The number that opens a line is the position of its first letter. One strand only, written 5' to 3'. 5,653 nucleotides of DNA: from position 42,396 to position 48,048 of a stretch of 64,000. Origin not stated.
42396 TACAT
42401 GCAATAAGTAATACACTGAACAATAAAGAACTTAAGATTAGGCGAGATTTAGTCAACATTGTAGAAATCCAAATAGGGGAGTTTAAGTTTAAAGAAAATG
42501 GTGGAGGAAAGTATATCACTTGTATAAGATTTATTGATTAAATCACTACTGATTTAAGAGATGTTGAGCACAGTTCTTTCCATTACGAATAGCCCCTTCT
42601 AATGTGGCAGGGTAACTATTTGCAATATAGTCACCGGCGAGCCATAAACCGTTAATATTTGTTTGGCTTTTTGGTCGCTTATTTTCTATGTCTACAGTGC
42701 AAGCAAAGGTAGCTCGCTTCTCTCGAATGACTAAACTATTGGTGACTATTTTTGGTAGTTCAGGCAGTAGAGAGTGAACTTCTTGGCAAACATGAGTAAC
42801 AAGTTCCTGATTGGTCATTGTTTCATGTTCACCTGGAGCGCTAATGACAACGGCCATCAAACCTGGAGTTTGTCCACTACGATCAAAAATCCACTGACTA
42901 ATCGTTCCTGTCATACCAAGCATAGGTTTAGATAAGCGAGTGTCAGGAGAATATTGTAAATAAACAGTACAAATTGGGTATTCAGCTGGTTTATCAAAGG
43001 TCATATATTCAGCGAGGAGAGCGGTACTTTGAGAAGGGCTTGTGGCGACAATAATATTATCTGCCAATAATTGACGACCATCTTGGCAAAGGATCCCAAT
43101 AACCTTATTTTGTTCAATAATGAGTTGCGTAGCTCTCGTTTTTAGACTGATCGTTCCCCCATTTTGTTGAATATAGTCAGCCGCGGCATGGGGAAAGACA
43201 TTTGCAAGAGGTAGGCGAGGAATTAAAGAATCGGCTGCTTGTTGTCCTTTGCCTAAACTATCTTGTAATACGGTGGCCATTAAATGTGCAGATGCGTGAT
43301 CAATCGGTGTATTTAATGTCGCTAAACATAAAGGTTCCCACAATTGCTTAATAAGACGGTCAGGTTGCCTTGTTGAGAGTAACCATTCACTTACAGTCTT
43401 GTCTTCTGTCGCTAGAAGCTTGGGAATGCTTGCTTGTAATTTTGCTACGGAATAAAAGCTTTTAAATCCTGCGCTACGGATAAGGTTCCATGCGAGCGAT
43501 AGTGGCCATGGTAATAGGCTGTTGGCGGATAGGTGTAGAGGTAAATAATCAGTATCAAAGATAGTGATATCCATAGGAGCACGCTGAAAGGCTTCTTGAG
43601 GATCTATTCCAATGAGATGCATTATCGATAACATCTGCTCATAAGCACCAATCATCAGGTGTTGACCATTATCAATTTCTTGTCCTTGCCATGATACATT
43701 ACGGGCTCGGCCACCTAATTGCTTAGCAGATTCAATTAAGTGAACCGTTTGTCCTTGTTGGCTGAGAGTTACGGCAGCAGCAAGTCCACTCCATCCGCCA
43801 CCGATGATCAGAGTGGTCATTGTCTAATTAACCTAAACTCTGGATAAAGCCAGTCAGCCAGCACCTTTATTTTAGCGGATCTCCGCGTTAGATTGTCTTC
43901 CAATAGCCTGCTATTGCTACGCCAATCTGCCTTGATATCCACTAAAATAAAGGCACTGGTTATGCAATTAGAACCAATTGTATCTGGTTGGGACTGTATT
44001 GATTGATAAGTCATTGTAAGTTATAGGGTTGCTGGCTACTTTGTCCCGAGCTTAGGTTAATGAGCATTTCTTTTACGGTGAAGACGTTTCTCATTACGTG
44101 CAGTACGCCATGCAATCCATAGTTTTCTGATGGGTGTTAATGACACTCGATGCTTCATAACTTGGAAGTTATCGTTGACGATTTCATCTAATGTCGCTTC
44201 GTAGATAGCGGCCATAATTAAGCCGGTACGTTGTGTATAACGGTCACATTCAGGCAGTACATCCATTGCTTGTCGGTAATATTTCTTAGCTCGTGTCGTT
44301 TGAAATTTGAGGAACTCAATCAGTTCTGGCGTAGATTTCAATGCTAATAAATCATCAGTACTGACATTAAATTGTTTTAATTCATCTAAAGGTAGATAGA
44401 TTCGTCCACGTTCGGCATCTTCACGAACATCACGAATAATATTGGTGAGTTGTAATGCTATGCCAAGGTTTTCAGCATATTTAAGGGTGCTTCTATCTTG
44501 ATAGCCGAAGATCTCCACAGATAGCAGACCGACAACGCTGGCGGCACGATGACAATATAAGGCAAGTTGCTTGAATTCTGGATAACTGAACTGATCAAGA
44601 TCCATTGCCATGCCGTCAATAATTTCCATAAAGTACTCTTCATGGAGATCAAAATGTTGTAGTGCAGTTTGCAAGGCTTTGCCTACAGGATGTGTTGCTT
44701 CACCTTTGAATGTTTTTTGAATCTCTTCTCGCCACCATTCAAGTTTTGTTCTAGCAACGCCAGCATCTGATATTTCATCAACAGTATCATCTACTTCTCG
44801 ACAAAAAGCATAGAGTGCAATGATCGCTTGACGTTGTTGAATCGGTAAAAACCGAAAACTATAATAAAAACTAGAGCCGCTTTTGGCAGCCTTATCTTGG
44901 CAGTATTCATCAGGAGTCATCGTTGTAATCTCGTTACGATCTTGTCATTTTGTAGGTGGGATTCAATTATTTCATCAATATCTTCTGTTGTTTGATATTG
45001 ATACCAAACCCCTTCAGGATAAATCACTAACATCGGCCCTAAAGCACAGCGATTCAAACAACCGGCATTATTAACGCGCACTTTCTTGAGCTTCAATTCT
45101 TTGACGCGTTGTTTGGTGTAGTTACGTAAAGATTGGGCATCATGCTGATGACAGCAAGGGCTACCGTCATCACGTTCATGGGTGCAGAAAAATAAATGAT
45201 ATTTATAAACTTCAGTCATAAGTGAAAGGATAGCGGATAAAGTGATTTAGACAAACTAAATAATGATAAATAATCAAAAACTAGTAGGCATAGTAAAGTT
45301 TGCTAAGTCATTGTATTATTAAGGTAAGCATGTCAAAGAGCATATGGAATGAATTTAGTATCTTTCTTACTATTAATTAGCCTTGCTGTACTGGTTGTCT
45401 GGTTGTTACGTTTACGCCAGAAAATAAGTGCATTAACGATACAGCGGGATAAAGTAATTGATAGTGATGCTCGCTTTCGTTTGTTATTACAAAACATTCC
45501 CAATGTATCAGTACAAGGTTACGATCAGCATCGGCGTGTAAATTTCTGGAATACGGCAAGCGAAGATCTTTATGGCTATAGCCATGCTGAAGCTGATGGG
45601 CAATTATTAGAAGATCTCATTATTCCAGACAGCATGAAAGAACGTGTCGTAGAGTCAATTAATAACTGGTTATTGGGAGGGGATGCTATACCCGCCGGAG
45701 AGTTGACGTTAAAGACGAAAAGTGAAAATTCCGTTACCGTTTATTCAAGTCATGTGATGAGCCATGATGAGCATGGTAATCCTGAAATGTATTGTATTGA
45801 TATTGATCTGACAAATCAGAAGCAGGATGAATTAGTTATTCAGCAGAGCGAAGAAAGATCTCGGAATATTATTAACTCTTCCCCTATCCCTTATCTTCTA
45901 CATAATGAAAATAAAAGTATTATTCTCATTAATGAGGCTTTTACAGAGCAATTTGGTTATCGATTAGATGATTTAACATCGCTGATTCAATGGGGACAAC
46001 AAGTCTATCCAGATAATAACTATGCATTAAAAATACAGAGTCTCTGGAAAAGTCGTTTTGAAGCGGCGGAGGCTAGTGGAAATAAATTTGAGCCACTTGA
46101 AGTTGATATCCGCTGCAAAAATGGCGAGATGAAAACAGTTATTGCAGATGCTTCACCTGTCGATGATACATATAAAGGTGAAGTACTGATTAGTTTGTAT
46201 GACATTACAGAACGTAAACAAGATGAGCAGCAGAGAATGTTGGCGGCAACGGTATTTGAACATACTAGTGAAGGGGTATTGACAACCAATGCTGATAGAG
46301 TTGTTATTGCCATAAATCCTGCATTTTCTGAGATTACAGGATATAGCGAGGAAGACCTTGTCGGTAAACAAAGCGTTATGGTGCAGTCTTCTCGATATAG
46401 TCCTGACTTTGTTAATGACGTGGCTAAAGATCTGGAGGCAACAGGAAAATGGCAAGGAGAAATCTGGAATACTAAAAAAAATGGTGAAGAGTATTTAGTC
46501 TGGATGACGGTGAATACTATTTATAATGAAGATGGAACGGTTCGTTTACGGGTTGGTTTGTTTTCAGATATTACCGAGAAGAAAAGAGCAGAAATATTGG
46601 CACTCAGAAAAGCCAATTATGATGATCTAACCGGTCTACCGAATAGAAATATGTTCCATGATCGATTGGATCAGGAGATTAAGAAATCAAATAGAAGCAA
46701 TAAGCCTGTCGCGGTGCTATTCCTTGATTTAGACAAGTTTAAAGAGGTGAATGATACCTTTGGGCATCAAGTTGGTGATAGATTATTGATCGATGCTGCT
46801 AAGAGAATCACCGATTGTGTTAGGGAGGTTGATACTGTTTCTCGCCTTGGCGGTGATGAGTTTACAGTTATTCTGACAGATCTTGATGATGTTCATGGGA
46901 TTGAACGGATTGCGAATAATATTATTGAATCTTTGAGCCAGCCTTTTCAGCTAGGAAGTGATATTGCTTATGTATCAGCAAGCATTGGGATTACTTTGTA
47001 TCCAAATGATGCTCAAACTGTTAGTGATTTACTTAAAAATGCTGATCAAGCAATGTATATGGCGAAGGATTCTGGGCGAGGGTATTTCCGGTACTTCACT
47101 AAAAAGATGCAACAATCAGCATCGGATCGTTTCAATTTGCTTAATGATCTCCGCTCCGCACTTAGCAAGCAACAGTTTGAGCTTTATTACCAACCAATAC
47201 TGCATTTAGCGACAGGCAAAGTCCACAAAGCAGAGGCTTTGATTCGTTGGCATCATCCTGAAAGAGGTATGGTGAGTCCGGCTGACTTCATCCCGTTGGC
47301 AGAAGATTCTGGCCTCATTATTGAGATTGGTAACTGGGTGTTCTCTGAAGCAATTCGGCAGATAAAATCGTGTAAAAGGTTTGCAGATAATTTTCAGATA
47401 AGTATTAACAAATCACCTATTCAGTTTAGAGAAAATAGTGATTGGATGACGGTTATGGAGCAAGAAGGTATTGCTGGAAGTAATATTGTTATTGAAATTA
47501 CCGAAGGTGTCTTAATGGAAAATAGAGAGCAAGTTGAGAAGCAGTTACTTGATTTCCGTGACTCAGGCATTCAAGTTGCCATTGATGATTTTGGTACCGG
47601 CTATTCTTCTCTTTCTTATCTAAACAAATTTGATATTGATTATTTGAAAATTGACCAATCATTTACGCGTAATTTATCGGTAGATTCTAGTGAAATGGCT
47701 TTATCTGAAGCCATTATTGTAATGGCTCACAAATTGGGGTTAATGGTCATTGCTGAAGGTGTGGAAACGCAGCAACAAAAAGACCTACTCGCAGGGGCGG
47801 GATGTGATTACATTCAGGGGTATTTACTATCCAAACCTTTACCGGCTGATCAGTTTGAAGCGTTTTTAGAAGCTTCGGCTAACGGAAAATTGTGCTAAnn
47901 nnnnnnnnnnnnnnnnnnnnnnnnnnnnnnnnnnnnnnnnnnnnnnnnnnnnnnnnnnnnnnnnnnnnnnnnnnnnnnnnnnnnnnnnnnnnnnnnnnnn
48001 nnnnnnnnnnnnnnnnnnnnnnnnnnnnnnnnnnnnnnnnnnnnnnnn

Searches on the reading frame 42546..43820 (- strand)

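Call 70: search_protein_families(library=pfam, proteins=[window:42546-43820:-], max_evalue=0.001)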
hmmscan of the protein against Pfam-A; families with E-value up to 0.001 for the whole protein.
window:42546-43820:- (424 aa): 10 families
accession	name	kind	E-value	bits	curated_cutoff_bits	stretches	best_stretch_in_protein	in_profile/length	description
PF01593.30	Amino_oxidase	-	2.5e-35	123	19.8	1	11-422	2-443/443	Flavin containing amine oxidoreductase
PF13450.12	NAD_binding_8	-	2.9e-12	47.1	21.9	1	5-65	1-63/68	NAD(P)-binding Rossmann-like domain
PF01266.30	DAO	-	2e-10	41.2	27.9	1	4-38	3-37/353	FAD dependent oxidoreductase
PF07992.20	Pyr_redox_2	-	3.2e-08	33.8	26.1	1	3-34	3-34/291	Pyridine nucleotide-disulphide oxidoreductase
PF01134.28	GIDA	-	6.1e-08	32.6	22.1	0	4-46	3-46/391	Glucose inhibited division protein A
PF00890.30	FAD_binding_2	-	7.4e-08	32.4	20.4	1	4-38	3-37/414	FAD binding domain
PF03486.20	HI0933_like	-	9.2e-08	32.3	50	1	3-37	3-37/244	HI0933-like protein Rossmann domain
PF12831.13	FAD_oxidored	-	3.4e-07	30.4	27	1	4-39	3-38/416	FAD dependent oxidoreductase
PF00070.33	Pyr_redox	-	0.00048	21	22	0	3-36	2-35/82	Pyridine nucleotide-disulphide oxidoreductase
PF13454.12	NAD_binding_9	-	0.00097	19.6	21.8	0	5-39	2-40/155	FAD-NAD(P)-binding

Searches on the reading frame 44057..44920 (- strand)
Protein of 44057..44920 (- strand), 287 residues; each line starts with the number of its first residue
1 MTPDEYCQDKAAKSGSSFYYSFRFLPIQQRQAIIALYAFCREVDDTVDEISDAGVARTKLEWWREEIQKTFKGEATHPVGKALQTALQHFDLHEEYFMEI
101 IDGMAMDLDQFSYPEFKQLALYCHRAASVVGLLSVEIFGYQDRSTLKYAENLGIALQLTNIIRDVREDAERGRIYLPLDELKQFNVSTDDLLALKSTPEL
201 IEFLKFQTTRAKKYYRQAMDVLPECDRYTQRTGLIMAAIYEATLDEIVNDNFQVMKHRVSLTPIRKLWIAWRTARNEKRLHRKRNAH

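Call 71: search_protein_families(library=pfam, proteins=[window:44057-44920:-], max_evalue=0.001)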
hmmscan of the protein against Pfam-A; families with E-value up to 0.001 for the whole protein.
window:44057-44920:- (287 aa): 1 family
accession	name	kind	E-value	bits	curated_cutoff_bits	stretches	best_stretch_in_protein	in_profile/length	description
PF00494.24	SQS_PSY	-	1.9e-84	283.9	26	1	12-264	2-262/263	Squalene/phytoene synthase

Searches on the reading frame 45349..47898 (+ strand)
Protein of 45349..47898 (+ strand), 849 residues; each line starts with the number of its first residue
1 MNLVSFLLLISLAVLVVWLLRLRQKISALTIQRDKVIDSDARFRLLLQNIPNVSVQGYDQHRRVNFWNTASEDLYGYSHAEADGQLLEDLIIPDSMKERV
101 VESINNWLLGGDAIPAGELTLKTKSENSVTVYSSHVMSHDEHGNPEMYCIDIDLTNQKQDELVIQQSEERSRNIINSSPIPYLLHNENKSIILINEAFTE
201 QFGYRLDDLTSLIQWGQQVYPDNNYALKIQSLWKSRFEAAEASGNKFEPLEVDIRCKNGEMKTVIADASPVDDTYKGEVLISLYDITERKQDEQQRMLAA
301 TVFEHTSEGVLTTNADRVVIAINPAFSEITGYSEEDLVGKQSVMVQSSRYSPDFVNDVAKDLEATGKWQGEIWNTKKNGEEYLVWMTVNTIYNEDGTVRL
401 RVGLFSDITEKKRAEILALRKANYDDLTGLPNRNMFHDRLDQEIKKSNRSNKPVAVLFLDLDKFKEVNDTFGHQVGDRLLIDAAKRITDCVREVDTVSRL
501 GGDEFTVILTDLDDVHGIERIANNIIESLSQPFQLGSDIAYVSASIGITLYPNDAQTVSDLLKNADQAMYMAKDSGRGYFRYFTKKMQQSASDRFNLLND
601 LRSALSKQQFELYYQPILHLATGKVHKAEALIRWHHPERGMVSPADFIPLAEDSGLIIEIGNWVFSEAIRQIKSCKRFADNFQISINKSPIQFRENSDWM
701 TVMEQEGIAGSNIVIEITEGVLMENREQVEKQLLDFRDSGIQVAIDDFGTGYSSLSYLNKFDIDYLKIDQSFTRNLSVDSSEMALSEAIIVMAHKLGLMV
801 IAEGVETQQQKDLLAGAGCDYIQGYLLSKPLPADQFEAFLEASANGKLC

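Call 71: search_protein_families(library=pfam, proteins=[window:45349-47898:+], max_evalue=0.001)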
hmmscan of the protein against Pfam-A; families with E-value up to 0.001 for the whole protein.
window:45349-47898:+ (849 aa): 7 families
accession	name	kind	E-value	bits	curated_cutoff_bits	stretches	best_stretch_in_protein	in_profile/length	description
PF00563.25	EAL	-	4.5e-73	245.9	31.3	1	599-830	2-236/236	EAL domain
PF00990.26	GGDEF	-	6.8e-53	179.2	23.8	1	422-577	1-159/161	Diguanylate cyclase, GGDEF domain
PF13426.13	PAS_9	-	5.5e-29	100.9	27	2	308-410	2-103/103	PAS domain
PF00989.32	PAS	-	9.7e-27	93.7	22.6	3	302-408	6-113/113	PAS fold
PF08447.18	PAS_3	-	2e-24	86.1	25.6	3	320-400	2-84/89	PAS fold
PF13188.13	PAS_8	-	4.7e-19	68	21.8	2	169-220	1-50/65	PAS domain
PF08448.16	PAS_4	-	1.3e-18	67.6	23.1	1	303-413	1-110/110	PAS fold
